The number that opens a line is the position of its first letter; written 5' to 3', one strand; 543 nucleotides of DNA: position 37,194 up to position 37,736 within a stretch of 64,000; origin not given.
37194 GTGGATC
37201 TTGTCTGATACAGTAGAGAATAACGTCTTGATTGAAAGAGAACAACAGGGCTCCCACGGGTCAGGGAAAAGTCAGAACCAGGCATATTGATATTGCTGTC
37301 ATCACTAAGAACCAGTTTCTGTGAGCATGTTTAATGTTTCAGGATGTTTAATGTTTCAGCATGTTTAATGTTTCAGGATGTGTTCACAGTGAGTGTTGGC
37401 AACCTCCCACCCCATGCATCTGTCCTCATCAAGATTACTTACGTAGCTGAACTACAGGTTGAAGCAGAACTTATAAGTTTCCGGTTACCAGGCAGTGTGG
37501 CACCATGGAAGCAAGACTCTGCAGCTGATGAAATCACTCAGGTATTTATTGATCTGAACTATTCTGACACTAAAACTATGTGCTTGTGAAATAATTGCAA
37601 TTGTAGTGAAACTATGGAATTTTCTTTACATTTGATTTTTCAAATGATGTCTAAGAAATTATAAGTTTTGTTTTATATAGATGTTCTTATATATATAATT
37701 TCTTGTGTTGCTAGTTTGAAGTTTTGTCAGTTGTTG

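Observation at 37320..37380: Triplicated 3' splice site immediately upstream of PARP4 exon 15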

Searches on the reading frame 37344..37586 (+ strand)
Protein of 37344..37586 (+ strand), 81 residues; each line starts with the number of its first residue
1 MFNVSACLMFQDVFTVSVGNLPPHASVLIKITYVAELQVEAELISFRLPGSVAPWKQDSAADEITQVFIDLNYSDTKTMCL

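Call 24: find_encoding_contigs(protein=window:37344-37586:+, flank=5000, max_places=6)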
Protein seq(81 aa) (81 aa): no gene with exactly this product is on record in the collection.

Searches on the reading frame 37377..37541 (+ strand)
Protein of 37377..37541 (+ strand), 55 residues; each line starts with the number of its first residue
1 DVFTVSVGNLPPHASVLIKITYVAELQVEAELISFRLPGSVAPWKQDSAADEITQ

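Call 9: find_homologous_proteins(query=window:37377-37541:+, max_evalue=0.001)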
Query seq(55 aa) (55 aa): 148 proteins with E <= 0.001 among 148 candidates; the best 120 are listed.
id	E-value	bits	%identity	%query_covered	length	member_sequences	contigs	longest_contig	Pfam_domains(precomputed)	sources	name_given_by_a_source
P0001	1.3e-21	92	87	100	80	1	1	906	-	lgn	-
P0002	2.0e-21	92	85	100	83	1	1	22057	-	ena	-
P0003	2.5e-20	88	84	100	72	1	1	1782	-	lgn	-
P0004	5.1e-20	87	78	100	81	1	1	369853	-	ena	-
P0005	8.7e-20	87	78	100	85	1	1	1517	-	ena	-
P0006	1.1e-19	86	85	98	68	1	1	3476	-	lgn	-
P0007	5.5e-19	84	82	100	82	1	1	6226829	-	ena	-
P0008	7.2e-19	84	80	100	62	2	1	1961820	-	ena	-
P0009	1.2e-18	83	84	93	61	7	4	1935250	-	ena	-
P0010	1.5e-18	83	84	93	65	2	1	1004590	-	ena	-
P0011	1.5e-18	83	81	98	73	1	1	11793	-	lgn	-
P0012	1.6e-18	83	80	100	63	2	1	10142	-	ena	-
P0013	1.9e-18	82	82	100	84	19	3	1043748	-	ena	-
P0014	2.0e-18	82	84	93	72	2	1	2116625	-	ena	-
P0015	2.1e-18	82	82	100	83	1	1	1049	-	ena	-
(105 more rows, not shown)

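Call 18: find_encoding_contigs(protein=P0001, flank=3000, max_places=3)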
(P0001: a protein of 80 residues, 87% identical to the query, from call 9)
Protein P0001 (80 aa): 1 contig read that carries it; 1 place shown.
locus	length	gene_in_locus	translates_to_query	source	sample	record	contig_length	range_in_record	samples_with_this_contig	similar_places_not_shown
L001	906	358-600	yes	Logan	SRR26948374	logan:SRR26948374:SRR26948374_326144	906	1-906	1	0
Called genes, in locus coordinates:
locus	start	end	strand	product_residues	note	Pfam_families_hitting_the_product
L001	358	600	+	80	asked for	-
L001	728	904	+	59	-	?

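Call 19: find_encoding_contigs(protein=P0002, flank=5000, max_places=3)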
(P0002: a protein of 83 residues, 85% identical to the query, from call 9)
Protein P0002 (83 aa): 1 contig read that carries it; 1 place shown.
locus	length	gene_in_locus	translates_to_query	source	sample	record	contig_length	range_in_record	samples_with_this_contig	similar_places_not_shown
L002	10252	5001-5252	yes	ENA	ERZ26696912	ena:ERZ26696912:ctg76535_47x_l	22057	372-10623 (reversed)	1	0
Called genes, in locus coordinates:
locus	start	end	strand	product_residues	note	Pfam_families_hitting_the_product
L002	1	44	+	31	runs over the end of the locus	-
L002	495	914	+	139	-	-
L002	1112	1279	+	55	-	-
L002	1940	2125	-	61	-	-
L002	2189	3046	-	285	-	PF00075:RNase_H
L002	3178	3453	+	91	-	-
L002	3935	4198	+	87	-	PF08487:VIT, PF13757:VIT_2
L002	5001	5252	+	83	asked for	-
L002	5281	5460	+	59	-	-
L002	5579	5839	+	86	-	-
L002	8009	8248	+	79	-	-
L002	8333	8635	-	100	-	-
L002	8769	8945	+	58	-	-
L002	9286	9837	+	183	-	-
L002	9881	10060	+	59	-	-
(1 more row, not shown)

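Call 20: find_encoding_contigs(protein=P0009, flank=5000, max_places=4)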
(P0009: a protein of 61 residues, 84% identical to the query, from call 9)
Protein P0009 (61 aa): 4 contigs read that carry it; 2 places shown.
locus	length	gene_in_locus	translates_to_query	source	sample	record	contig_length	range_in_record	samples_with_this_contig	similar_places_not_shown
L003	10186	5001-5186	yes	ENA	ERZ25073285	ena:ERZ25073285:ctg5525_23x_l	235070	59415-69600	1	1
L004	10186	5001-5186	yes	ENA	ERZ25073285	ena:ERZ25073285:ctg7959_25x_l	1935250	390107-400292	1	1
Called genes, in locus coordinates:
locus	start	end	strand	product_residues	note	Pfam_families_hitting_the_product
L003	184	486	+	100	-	PF00644:PARP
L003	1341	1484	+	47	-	-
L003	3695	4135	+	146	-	PF08487:VIT, PF13757:VIT_2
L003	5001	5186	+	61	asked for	-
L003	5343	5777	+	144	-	PF17906:HTH_48 (weak)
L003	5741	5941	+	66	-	-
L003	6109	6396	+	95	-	-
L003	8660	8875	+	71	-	-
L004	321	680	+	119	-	PF00644:PARP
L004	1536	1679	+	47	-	-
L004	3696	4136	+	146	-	PF08487:VIT, PF13757:VIT_2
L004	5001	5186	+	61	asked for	-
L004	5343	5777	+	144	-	PF17906:HTH_48 (weak)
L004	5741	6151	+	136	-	PF01359:Transposase_1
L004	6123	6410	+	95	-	-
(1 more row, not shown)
